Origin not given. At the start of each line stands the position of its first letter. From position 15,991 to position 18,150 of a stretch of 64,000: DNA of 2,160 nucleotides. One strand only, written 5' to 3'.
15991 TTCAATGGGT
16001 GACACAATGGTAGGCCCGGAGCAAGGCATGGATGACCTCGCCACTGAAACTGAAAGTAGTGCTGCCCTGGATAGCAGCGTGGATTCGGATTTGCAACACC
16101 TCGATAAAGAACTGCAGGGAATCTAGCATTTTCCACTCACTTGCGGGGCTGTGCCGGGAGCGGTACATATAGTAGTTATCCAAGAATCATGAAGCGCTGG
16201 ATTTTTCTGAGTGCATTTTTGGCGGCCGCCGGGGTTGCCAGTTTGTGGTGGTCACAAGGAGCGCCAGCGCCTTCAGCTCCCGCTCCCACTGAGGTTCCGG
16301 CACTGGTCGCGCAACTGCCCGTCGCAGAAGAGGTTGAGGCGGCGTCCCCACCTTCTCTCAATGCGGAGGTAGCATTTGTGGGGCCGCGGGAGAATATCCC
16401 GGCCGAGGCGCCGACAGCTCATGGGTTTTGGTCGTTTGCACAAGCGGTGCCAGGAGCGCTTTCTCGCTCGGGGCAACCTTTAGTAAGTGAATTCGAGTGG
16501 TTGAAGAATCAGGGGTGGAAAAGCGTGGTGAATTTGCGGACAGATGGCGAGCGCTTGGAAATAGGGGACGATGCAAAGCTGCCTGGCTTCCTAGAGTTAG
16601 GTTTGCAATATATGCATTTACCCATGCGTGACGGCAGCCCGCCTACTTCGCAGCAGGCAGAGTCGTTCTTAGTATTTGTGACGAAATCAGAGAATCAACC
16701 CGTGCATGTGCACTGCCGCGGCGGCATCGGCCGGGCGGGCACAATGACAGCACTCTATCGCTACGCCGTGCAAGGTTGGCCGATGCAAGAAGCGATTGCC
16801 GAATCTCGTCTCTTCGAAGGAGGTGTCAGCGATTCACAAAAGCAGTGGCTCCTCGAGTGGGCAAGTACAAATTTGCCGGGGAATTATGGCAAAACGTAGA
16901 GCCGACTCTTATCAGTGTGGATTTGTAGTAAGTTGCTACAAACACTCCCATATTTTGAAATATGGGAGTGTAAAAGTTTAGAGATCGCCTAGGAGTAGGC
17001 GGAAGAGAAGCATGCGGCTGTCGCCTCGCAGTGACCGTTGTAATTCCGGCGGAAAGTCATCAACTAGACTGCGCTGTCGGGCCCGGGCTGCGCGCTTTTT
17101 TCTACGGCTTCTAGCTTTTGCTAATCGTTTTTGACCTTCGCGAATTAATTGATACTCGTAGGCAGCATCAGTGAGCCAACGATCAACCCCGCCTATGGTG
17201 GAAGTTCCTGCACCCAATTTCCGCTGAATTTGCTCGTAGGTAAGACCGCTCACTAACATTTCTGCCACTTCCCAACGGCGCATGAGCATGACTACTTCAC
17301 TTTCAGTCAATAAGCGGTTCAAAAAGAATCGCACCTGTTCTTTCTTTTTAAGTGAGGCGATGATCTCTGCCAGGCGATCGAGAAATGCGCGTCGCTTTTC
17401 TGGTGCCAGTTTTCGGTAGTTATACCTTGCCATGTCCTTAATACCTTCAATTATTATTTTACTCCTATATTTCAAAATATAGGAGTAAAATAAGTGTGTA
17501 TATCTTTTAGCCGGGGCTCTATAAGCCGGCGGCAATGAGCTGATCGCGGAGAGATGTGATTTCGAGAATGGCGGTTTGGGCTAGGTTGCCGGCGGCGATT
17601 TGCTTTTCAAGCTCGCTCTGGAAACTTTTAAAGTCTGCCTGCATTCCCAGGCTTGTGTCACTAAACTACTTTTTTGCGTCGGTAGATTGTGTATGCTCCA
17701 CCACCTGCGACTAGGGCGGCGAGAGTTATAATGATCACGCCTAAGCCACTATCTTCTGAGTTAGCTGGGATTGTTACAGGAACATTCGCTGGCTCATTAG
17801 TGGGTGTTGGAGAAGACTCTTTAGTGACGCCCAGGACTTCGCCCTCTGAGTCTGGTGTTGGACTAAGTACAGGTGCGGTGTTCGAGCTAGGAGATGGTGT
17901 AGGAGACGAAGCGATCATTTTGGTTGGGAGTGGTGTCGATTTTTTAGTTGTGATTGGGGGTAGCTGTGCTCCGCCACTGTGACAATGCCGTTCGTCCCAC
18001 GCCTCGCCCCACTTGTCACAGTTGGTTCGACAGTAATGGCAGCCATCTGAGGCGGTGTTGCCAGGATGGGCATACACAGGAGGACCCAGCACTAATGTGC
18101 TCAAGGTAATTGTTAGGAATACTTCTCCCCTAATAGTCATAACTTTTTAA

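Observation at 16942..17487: TrpR-family (YerC/YecD-like) gene flanked by two near-identical 28-30 bp palindromes: candidate autoregulatory operator pair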

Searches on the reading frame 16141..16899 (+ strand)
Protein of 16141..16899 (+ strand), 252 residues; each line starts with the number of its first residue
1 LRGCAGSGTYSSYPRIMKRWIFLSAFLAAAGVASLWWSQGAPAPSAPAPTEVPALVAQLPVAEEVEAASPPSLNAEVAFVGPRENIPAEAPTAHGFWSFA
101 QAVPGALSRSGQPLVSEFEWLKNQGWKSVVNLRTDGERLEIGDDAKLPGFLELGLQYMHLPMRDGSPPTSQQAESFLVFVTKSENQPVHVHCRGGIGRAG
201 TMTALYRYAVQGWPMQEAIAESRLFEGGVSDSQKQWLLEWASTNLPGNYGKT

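Call 9: search_protein_families(library=pfam, proteins=[window:16141-16899:+], max_evalue=0.01)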
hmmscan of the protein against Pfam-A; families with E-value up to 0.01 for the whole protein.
window:16141-16899:+ (252 aa): 9 families
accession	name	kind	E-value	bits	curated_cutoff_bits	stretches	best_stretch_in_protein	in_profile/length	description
PF22741.1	PTP-NADK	-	3.7e-22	78.9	27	1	106-225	29-148/163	DSP-PTPase phosphatase fused to NAD+ Kinase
PF22785.1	Tc-R-P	-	2.1e-18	67.2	27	1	112-206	10-100/106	Polymorphic toxin system, DSP-PTPase phosphatase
PF22784.1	PTP-SAK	-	8.4e-14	52.3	27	1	149-212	47-113/153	Swiss Army Knife protein, DSP-PTPase phosphatase domain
PF03162.18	Y_phosphatase2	-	9.6e-09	35.5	27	1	99-243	7-148/165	Tyrosine phosphatase family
PF04273.18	BLH_phosphatase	-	1.1e-06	29.4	26.1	1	122-196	24-97/110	Beta-lactamase hydrolase-like protein, phosphatase-like domain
PF00782.25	DSPc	-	1.9e-06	28.2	33.5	1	156-240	41-130/133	Dual specificity phosphatase, catalytic domain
PF14566.11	PTPlike_phytase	-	1.4e-05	25.7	27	1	151-206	98-154/158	Inositol hexakisphosphate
PF00102.32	Y_phosphatase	-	4.3e-05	23.7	20.9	1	164-206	145-190/234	Protein-tyrosine phosphatase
PF13350.11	Y_phosphatase3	-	0.0023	18.4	22.2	0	170-206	115-149/240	Tyrosine phosphatase family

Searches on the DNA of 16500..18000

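Call 64: search_rna_families(source=window, start=16500, end=18000, threshold=evalue, max_evalue=1)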
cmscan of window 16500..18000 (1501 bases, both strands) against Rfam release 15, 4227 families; matches with E-value up to 1: 2.
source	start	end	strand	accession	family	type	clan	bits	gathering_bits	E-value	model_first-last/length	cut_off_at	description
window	17454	17493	-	RF03760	mir-2041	Gene; miRNA;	-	26.8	70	0.017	10-59/68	no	mir-2041 microRNA precursor family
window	17454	17493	+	RF03760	mir-2041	Gene; miRNA;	-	26.8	70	0.017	10-59/68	no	mir-2041 microRNA precursor family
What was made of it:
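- Rfam finds nothing above threshold (call 64).
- Tried and rejected: Only a sub-threshold miRNA-precursor match on both strands, which is a hairpin artefact (call 64).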
